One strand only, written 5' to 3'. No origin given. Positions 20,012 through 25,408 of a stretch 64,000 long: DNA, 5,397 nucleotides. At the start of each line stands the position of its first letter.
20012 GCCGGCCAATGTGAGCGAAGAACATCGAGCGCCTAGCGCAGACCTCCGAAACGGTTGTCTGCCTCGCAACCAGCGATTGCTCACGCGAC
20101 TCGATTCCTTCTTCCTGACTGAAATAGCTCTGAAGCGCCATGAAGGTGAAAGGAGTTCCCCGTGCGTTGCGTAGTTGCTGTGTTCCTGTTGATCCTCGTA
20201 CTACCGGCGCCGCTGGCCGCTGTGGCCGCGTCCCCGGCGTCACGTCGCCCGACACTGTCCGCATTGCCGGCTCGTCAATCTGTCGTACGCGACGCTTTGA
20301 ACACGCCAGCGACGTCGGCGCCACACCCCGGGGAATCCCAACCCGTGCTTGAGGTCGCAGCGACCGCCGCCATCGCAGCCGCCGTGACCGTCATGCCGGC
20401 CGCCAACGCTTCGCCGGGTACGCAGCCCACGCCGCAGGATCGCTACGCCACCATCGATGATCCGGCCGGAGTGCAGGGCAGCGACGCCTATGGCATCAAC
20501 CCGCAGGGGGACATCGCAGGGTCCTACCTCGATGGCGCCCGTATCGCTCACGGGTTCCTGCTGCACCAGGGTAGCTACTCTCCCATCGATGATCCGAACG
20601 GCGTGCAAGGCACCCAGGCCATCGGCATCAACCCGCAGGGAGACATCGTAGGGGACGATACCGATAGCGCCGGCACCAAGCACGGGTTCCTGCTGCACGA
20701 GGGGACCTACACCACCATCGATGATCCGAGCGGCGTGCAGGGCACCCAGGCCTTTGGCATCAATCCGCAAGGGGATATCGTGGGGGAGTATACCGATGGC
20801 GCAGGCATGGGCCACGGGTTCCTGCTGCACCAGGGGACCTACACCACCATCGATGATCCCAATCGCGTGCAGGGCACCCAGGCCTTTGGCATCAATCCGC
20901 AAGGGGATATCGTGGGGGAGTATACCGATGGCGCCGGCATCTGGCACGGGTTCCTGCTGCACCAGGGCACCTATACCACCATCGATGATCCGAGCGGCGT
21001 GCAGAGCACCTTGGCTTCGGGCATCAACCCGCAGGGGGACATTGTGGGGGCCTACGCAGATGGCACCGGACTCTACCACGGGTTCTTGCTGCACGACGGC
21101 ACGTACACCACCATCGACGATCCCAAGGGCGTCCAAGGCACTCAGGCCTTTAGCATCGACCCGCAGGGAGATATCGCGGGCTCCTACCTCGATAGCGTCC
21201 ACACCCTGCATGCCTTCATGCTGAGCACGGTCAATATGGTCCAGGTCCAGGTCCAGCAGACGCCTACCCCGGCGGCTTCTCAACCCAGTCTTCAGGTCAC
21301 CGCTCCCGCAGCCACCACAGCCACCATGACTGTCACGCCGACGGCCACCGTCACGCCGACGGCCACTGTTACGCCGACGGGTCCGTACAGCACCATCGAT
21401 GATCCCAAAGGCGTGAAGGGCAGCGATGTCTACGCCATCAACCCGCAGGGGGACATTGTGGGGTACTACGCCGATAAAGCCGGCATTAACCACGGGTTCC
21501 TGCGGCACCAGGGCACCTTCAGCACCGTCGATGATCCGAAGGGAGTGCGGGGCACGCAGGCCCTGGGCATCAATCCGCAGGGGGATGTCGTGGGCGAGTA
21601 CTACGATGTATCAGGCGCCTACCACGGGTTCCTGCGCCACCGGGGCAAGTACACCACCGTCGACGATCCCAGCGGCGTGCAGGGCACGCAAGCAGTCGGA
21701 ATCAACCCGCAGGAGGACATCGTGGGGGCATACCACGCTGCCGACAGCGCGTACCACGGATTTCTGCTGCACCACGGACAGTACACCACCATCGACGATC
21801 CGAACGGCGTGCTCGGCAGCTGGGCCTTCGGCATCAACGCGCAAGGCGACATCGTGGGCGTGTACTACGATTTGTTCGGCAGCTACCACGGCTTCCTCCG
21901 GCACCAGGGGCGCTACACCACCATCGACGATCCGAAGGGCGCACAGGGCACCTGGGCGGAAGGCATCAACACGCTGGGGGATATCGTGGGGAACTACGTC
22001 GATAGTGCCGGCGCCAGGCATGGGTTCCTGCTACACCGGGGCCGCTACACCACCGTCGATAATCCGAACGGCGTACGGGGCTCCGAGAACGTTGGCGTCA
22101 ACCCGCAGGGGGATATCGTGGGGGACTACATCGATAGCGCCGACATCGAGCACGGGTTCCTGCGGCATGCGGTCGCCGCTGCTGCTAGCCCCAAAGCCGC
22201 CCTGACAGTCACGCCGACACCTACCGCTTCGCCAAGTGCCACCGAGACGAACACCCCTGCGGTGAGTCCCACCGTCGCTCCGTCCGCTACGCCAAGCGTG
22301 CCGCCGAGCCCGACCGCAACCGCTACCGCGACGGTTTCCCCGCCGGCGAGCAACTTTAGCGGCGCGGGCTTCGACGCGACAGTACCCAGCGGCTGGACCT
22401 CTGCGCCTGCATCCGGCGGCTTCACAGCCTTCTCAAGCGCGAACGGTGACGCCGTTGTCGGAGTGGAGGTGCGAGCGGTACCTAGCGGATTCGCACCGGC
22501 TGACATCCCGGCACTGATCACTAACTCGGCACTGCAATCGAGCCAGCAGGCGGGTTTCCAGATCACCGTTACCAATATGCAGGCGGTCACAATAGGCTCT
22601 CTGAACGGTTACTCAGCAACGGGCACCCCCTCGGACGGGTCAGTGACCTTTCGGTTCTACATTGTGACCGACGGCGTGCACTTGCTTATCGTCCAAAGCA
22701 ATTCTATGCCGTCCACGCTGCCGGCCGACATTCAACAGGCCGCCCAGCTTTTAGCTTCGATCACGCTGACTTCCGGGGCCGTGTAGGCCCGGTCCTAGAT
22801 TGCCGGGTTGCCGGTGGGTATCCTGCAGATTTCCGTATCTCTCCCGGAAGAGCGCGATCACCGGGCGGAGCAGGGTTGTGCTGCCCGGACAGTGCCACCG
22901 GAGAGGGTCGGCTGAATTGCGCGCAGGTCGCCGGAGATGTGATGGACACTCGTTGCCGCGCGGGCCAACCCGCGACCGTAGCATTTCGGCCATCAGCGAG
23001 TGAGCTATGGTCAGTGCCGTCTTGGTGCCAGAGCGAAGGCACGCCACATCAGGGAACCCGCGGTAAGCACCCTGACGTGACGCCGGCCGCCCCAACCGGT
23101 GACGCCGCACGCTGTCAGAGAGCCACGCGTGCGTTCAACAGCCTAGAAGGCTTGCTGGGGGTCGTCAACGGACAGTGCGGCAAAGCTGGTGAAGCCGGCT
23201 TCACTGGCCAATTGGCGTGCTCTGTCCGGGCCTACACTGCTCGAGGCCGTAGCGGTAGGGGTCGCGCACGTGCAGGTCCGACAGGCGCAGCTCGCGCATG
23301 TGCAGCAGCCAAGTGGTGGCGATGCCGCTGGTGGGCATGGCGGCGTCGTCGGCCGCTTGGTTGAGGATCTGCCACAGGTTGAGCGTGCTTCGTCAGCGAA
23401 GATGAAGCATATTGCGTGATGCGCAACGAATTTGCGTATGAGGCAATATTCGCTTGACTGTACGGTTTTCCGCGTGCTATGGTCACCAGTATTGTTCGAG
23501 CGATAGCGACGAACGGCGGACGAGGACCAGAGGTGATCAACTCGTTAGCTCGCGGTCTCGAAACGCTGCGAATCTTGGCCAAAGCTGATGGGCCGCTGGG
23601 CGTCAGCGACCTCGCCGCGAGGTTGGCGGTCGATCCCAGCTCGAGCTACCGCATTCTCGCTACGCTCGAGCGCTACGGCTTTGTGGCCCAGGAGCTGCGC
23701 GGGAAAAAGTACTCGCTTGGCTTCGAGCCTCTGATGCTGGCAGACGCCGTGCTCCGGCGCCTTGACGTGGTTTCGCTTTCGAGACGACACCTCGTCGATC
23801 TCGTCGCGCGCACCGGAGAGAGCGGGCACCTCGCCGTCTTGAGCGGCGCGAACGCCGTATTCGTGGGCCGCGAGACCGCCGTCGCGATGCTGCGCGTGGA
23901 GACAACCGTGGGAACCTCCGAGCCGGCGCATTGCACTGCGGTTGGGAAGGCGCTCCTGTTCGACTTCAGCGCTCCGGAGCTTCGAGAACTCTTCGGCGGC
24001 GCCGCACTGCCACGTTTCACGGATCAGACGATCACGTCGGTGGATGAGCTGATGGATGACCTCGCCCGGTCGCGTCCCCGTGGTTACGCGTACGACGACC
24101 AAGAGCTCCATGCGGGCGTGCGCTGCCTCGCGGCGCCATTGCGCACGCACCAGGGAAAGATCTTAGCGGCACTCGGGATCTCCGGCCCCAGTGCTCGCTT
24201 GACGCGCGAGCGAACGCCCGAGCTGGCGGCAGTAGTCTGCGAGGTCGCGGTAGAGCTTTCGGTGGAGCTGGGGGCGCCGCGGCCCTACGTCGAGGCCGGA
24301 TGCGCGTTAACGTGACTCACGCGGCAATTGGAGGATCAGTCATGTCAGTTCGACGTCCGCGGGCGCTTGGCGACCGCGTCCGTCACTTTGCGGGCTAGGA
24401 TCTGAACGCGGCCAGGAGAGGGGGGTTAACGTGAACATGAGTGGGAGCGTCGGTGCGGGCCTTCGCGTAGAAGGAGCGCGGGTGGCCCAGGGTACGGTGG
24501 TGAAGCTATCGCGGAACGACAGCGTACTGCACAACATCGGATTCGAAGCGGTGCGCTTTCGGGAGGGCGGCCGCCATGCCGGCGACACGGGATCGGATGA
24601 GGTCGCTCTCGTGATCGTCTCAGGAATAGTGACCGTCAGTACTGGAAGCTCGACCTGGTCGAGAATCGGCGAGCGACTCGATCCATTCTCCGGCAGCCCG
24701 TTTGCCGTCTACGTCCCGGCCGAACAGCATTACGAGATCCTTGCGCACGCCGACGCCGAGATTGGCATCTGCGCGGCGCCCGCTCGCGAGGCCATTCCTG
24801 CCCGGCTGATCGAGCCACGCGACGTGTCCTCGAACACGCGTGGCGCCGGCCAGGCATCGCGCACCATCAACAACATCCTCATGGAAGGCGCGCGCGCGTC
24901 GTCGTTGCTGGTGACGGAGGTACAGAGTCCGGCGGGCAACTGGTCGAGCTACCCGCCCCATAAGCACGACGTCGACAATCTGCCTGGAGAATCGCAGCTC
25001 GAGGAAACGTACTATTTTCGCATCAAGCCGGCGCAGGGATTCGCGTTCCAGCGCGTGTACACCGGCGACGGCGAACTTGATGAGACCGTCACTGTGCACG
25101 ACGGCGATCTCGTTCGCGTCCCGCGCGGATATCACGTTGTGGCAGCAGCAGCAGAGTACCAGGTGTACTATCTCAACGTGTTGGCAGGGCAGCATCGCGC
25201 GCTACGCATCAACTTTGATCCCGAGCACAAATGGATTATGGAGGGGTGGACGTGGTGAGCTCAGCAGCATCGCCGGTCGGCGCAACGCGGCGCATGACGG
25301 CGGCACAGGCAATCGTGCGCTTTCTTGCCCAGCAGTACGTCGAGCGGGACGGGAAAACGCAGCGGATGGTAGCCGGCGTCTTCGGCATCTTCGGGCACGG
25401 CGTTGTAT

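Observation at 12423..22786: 10-kb island of four modular exported proteins; three share a ~140-aa C-terminal module behind PT linkers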

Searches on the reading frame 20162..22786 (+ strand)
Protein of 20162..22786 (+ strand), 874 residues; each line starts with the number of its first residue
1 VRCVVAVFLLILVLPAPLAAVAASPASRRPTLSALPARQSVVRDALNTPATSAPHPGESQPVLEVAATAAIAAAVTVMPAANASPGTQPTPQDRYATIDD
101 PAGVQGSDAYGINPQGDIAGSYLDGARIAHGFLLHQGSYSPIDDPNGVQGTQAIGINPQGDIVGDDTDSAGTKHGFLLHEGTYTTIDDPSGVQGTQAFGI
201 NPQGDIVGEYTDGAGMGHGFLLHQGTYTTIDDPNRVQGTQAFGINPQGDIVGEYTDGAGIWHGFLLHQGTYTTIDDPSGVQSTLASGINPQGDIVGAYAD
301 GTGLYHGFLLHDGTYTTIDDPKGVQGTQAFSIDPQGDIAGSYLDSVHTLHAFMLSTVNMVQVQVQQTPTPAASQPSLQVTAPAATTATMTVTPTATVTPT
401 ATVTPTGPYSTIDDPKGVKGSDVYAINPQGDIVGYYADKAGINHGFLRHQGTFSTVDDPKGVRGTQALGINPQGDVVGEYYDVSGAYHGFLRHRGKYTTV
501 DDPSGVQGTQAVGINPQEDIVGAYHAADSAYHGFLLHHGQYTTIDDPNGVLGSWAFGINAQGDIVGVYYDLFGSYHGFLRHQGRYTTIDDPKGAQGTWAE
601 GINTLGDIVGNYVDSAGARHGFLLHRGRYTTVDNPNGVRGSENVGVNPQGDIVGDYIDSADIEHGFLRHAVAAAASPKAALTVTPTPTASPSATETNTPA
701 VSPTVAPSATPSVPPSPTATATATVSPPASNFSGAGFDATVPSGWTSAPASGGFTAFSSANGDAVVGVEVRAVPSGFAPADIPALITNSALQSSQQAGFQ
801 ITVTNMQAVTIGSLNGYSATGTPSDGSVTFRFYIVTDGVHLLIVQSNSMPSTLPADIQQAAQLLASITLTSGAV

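Call 3: search_protein_families(library=pfam, proteins=[window:20162-22786:+], max_evalue=0.1)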
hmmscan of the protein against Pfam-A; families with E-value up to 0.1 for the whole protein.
window:20162-22786:+ (874 aa): 2 families
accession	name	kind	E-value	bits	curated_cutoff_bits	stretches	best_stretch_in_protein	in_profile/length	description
PF09885.14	DUF2112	-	0.016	15.5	25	0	496-511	57-72/143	Uncharacterized protein conserved in archaea (DUF2112)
PF11949.14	DUF3466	-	0.032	13.2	25.1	0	187-297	356-449/609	Protein of unknown function (DUF3466)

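Call 4: search_protein_families(library=ncbifam, proteins=[window:20162-22786:+], max_evalue=0.1)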
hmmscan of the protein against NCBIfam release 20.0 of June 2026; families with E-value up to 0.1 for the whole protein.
window:20162-22786:+ (874 aa): 3 families
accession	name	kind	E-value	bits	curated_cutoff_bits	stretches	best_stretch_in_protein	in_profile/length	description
TIGR02913.1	HAF_rpt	repeat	2e-22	78.8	22.65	1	285-314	1-30/39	HAF repeat protein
TIGR03093.1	SASP_sspL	equivalog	2.3e-13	49.8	51.85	0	283-294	3-14/37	small, acid-soluble spore protein L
TIGR01603.1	maj_tail_phi13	subfamily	8.1e-08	32.3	35.2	0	304-344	9-49/190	major tail protein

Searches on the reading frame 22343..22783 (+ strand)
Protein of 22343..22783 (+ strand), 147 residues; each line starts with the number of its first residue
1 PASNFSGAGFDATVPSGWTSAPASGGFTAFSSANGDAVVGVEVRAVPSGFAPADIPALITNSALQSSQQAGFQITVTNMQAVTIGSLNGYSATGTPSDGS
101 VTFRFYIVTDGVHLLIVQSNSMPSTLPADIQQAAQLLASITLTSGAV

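Call 8: search_protein_families(library=pfam, proteins=[window:22343-22783:+], max_evalue=10)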
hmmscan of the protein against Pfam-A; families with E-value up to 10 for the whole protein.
seq(147 aa): 0 families

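Call 41: find_related_loci(query=A4, collection=genome_contigs, flank=10000)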
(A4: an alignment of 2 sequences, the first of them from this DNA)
Query A4 (147 aa) in genome_contigs; peptide patterns used: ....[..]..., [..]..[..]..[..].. (x = any residue, [..] = any of these).
410 stretches matched a pattern, but none encodes a relative of the query by tblastn (E <= 1e-3).

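Call 82: find_related_loci(query=A4, collection=metagenome_contigs, flank=10000)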
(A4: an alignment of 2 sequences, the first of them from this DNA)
Query A4 (147 aa) in metagenome_contigs; peptide patterns used: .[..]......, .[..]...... (x = any residue, [..] = any of these).
133 stretches matched a pattern, but none encodes a relative of the query by tblastn (E <= 1e-3).
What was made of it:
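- Tried and rejected: The P2/P4 tail alignment found nothing in genomes (call 41) or metagenomes (call 82).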

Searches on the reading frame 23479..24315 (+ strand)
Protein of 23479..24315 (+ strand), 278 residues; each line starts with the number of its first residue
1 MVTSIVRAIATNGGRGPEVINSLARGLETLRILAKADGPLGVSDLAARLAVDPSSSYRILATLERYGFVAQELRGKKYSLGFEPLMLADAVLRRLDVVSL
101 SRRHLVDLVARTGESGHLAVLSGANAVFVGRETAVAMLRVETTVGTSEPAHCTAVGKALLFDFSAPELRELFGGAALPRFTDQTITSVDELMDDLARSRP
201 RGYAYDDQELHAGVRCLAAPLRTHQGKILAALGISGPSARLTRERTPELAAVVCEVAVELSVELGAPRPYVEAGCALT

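Call 20: search_protein_families(library=pfam, proteins=[window:23479-24315:+], max_evalue=0.00001)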
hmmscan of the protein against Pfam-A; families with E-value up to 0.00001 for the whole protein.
window:23479-24315:+ (278 aa): 2 families
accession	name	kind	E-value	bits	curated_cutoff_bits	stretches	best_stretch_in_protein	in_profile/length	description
PF01614.24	IclR_C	-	1.1e-42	145.9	24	1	90-261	2-173/174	Bacterial transcriptional regulator IclR C-terminal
PF09339.16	HTH_IclR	-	7.2e-13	48.5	22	1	22-72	1-51/52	IclR helix-turn-helix domain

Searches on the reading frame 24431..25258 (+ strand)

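Call 20: search_protein_families(library=pfam, proteins=[window:24431-25258:+], max_evalue=0.00001)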
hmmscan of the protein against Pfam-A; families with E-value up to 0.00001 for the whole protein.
window:24431-25258:+ (275 aa): 1 family
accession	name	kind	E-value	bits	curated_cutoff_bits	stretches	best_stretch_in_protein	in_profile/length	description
PF04962.18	KduI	-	5.5e-91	305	23.9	1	19-269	9-262/262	KduI/IolB family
